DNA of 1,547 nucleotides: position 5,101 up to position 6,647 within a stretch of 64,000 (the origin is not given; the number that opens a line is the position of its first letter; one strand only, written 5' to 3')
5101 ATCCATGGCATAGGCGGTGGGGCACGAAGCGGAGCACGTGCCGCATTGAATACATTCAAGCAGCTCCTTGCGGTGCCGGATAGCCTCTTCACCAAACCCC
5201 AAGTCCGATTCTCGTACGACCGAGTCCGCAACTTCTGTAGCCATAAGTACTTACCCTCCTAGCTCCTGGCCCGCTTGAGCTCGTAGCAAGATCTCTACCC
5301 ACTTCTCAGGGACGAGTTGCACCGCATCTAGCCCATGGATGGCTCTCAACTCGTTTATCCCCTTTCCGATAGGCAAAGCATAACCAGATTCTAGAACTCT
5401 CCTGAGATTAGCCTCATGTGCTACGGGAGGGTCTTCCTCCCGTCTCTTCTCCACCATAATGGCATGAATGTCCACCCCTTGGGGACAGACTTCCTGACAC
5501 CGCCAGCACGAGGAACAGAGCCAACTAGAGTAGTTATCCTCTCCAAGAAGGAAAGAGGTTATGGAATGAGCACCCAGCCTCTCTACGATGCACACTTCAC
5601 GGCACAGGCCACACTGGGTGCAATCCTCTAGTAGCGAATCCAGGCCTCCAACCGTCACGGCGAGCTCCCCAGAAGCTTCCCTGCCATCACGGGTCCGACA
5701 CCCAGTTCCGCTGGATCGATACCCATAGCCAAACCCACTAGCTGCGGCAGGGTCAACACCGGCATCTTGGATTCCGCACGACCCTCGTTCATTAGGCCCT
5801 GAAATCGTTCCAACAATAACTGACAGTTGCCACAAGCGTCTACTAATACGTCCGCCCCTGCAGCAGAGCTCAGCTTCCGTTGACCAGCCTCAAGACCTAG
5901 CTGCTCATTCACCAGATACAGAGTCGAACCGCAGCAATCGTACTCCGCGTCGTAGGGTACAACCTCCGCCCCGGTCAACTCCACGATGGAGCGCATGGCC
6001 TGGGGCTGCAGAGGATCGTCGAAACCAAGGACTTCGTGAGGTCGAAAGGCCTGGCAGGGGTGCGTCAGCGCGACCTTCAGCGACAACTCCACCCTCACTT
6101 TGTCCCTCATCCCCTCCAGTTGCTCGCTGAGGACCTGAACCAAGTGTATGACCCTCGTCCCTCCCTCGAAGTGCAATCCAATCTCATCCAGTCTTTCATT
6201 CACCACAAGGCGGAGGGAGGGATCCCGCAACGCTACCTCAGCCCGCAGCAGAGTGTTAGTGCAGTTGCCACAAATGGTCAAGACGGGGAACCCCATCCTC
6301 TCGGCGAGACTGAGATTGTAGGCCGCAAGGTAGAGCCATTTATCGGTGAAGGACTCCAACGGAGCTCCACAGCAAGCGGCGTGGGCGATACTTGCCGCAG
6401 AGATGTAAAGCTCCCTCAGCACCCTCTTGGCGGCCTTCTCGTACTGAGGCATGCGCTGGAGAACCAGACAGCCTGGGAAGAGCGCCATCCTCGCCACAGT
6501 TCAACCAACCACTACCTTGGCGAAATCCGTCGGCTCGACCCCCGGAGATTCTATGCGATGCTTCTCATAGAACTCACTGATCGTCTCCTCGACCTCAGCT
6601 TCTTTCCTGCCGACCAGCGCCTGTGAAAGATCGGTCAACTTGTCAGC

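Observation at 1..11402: Composite Hdr locus joining sHdr-LbpA hallmarks to a bifurcating-type Sec-HdrA, DsrMK/HdrED-like modules and a second hdrA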

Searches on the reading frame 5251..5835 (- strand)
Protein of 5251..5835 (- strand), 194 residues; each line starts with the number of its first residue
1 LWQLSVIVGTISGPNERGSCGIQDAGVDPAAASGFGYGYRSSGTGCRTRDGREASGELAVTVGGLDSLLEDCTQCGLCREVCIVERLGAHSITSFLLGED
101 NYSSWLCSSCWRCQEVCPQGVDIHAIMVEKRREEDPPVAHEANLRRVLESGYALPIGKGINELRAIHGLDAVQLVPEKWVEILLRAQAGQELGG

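Call 7: search_protein_families(library=pfam, proteins=[window:5251-5835:-], max_evalue=0.01)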
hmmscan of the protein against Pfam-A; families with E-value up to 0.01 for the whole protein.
window:5251-5835:- (194 aa): 10 families
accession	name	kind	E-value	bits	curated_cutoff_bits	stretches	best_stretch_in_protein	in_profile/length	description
PF13183.11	Fer4_8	-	1.7e-07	32.1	27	2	69-121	2-68/68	4Fe-4S dicluster domain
PF13187.11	Fer4_9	-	1.4e-06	28.7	27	1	71-120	1-50/52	4Fe-4S dicluster domain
PF13534.11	Fer4_17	-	2.2e-05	25.3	22.2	0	106-122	45-61/61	4Fe-4S dicluster domain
PF00037.32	Fer4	-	5.8e-05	23.2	21.1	0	106-120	7-21/24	4Fe-4S binding domain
PF13484.11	Fer4_16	-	9.4e-05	23.6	30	0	107-121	2-16/66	4Fe-4S double cluster binding domain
PF12838.12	Fer4_7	-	0.00026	21.8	27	0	72-121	2-52/52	4Fe-4S dicluster domain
PF13237.11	Fer4_10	-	0.00056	20.2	25.5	0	106-128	8-30/53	4Fe-4S dicluster domain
PF14697.11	Fer4_21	-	0.00059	20.3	35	0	70-84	39-53/59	4Fe-4S dicluster domain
PF13746.11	Fer4_18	-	0.0053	17.4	27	0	107-124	61-78/114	4Fe-4S dicluster domain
PF12797.12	Fer4_2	-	0.0069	16.7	24.5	0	70-82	8-20/22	4Fe-4S binding domain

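Call 10: search_protein_families(library=ncbifam, proteins=[window:5251-5835:-], max_evalue=0.001)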
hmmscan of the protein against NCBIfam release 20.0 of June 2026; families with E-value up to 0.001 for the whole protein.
window:5251-5835:- (194 aa): 9 families
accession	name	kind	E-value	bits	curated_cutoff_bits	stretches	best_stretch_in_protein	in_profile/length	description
TIGR03290.1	CoB_CoM_SS_C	equivalog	2.1e-11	44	160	1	70-183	2-128/144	CoB--CoM heterodisulfide reductase subunit C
NF045663.1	diclust_near_Sec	equivalog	2.2e-06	26.1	530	0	107-141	355-394/759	pyridine nucleotide-disulfide oxidoreductase/dicluster-binding protein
NF004898.0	PRK06259.1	equivalog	2.9e-06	26.2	385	1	105-134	186-215/488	fumarate reductase (CoM/CoB) subunit TfrB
NF008369.0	PRK11168.1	equivalog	6.2e-06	25.3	278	1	106-135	59-88/401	anaerobic glycerol-3-phosphate dehydrogenase subunit C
NF042909.1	FMH_DH_FwdF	exception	1e-05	24.9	375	1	66-121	220-273/336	tungsten-dependent formylmethanofuran dehydrogenase subunit FwdF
TIGR00273.1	TIGR00273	equivalog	6.7e-05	21.9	444.8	0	72-133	295-371/432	LutB/LldF family L-lactate oxidation iron-sulfur protein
NF045796.1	DsrK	equivalog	0.00019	20.2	400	1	84-185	97-199/453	sulfate reduction electron transfer complex DsrMKJOP subunit DsrK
TIGR02163.1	napH_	subfamily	0.00061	19.4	213.05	1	70-120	201-249/255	NapH/MauN family ferredoxin-type protein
NF038196.1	ferrodoxin_EFR1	subfamily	0.00099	19.2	75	0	70-130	184-233/242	EFR1 family ferrodoxin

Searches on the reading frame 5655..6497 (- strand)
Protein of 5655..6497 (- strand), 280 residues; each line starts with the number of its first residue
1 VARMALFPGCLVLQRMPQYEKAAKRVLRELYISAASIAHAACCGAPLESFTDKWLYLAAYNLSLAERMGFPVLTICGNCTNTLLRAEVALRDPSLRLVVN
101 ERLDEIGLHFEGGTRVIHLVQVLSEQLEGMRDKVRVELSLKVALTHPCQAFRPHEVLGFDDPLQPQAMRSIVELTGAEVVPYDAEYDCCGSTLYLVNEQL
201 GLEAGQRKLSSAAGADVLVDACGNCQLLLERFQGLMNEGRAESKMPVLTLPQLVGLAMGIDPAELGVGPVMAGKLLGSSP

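Call 7: search_protein_families(library=pfam, proteins=[window:5655-6497:-], max_evalue=0.01)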
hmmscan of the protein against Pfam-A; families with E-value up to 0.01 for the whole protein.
window:5655-6497:- (280 aa): 1 family
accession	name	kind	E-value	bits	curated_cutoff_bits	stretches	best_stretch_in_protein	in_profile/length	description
PF02754.22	CCG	-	4.7e-21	75.1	20.6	2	142-229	1-84/85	Cysteine-rich domain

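Call 10: search_protein_families(library=ncbifam, proteins=[window:5655-6497:-], max_evalue=0.001)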
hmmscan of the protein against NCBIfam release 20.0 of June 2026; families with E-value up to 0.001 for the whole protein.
window:5655-6497:- (280 aa): 9 families
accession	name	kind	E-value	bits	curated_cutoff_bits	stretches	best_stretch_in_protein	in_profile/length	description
TIGR03288.1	CoB_CoM_SS_B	equivalog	6.7e-53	179.8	345.15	1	4-267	2-276/290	CoB--CoM heterodisulfide reductase subunit B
NF042965.1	MFR_anch_SdhE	equivalog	4.7e-42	144.5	500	1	4-267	3-271/282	8-methylmenaquinol:fumarate reductase membrane anchor subunit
NF041780.1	hetero_SS_HdrB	equivalog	4.1e-22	78.8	450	1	4-264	6-287/304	ferredoxin:CoB-CoM heterodisulfide reductase subunit HdrB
NF045670.1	quin_L_LdhH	equivalog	7.7e-11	41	800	1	3-230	468-686/706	L-lactate dehydrogenase (quinone) large subunit LdhH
NF004898.0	PRK06259.1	equivalog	9e-10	37.8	385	1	2-231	262-465/488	fumarate reductase (CoM/CoB) subunit TfrB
NF008434.0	PRK11274.1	equivalog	2.2e-06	26.9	333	1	3-45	169-211/409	glycolate oxidase subunit GlcF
NF008369.0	PRK11168.1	equivalog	9.3e-05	21.5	278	1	3-190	168-335/401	anaerobic glycerol-3-phosphate dehydrogenase subunit C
NF045663.1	diclust_near_Sec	equivalog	0.00021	19.5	530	0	3-99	421-519/759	pyridine nucleotide-disulfide oxidoreductase/dicluster-binding protein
TIGR03379.1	glycerol3P_GlpC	equivalog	0.0005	18.9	279.9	1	3-83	163-249/397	anaerobic glycerol-3-phosphate dehydrogenase subunit GlpC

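Call 29: search_solved_structures(query=window:5655-6497:-, show_alignments=1)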
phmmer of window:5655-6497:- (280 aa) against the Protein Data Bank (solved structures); distinct sequences matched with E-value up to 0.001: 5.
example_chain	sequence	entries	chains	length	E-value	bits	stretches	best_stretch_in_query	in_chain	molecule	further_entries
5odc_B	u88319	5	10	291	9.5e-41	143.1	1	4-267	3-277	Heterodisulfide reductase, subunit B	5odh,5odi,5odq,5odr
9sfi_C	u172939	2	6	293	5.9e-39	137.2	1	4-267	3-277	H(2)/formate:CoB-CoM heterodisulfide,ferredoxin reductase subunit B2 | Heterodisulfide reductase subunit B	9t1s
8rvv_B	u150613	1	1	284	9.9e-37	129.9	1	4-266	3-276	H(2):CoB-CoM heterodisulfide,ferredoxin reductase subunit B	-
8rvu_b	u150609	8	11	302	1.2e-36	129.7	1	4-266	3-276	H(2):CoB-CoM heterodisulfide,ferredoxin reductase subunit B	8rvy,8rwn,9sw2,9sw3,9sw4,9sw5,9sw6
7bkb_B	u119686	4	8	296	4.6e-27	98.3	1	3-267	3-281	CoB--CoM heterodisulfide reductase subunit B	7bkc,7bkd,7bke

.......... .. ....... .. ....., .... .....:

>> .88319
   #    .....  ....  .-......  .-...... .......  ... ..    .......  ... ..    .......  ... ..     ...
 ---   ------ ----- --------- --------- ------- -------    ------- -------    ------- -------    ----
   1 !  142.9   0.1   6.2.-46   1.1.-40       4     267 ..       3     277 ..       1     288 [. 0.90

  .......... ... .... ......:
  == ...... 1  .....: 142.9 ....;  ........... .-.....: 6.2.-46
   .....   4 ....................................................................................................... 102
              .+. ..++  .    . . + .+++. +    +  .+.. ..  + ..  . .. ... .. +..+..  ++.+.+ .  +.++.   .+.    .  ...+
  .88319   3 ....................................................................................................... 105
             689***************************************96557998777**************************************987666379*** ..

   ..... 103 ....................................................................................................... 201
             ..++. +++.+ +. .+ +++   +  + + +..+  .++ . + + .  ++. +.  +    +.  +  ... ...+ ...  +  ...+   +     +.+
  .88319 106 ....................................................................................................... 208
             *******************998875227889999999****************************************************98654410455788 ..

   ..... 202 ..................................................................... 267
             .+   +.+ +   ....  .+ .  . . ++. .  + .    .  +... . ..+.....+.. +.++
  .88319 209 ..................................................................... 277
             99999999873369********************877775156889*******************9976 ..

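Call 41: find_homologous_proteins(query=window:5655-6497:-, max_evalue=1e-10)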
Query window:5655-6497:- (280 aa): 272 proteins with E <= 1e-10 among 4467 candidates; the best 120 are listed.
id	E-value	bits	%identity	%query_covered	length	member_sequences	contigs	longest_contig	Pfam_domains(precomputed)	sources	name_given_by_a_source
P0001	4.8e-180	615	100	99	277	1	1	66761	PF02754.22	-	-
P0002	3.1e-170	583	94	99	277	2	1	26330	PF02754.22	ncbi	ncbi:MAG: CoB--CoM heterodisulfide reductase iron-sulfur subunit B family protein [Anaerolineae bact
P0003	8.6e-167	571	92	99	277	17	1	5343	PF02754.22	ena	-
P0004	1.0e-137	476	78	100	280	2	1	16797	PF02754.22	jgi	-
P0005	1.6e-135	469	77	99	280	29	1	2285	PF02754.22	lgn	-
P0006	2.9e-135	468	78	99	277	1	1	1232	PF02754.22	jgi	jgi:heterodisulfide reductase subunit B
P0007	9.6e-135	466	78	99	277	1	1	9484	PF02754.22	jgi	jgi:heterodisulfide reductase subunit B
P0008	3.3e-133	461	77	99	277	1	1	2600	PF02754.22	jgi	jgi:heterodisulfide reductase subunit B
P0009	4.3e-131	454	74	99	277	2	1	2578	PF02754.22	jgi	jgi:heterodisulfide reductase subunit B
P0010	1.4e-130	453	75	100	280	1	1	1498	PF02754.22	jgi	jgi:heterodisulfide reductase subunit B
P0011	1.6e-130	452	73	100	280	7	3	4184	PF02754.22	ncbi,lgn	-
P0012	3.9e-130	451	73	99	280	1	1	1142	PF02754.22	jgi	jgi:heterodisulfide reductase subunit B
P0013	1.1e-129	450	74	99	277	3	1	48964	PF02754.22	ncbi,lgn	-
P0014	1.8e-129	449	74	98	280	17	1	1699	PF02754.22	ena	-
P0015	1.2e-128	446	74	99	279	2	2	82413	PF02754.22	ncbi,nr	ncbi:MAG: hypothetical protein GTO63_32250 [Anaerolineae bacterium]|nr:hypothetical protein [Anaerol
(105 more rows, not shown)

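Call 42: find_encoding_contigs(protein=P0001, flank=10000, max_places=3)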
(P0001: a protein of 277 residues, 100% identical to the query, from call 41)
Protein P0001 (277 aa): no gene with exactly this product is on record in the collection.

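Call 43: find_encoding_contigs(protein=P0002, flank=10000, max_places=3)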
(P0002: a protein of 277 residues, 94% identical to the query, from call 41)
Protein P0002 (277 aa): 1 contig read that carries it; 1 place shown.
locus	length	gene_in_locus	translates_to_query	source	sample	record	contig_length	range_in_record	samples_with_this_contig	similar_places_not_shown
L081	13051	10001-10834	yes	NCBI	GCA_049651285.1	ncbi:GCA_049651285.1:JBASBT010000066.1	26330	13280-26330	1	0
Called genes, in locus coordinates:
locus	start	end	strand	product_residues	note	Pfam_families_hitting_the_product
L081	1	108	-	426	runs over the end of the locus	PF01595:CNNM, PF00571:CBS (weak), PF03471:CorC_HlyC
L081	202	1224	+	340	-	PF00288:GHMP_kinases_N, PF08544:GHMP_kinases_C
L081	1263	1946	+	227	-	PF00190:Cupin_1 (faint), PF20510:HgmA_N (faint), PF07883:Cupin_2 (weak)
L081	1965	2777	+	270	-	PF00696:AA_kinase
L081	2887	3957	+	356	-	PF01137:RTC, PF05189:RTC_insert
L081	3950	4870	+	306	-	PF23023:Anti-Pycsar_Apyc1, PF00753:Lactamase_B, PF13691:Lactamase_B_4 (weak), PF12706:Lactamase_B_2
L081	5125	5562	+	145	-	PF01597:GCV_H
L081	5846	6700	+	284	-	PF02665:Nitrate_red_gam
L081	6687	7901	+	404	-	PF13237:Fer4_10 (faint), PF13746:Fer4_18 (faint), PF13183:Fer4_8, PF13534:Fer4_17, PF02754:CCG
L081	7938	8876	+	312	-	PF01040:UbiA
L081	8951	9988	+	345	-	PF21948:LplA-B_cat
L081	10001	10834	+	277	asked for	PF02754:CCG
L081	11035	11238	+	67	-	-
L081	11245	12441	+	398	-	PF12838:Fer4_7 (weak), PF13183:Fer4_8, PF13187:Fer4_9, PF13534:Fer4_17, PF02754:CCG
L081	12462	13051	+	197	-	PF00890:FAD_binding_2 (weak), PF12831:FAD_oxidored, PF13450:NAD_binding_8 (weak)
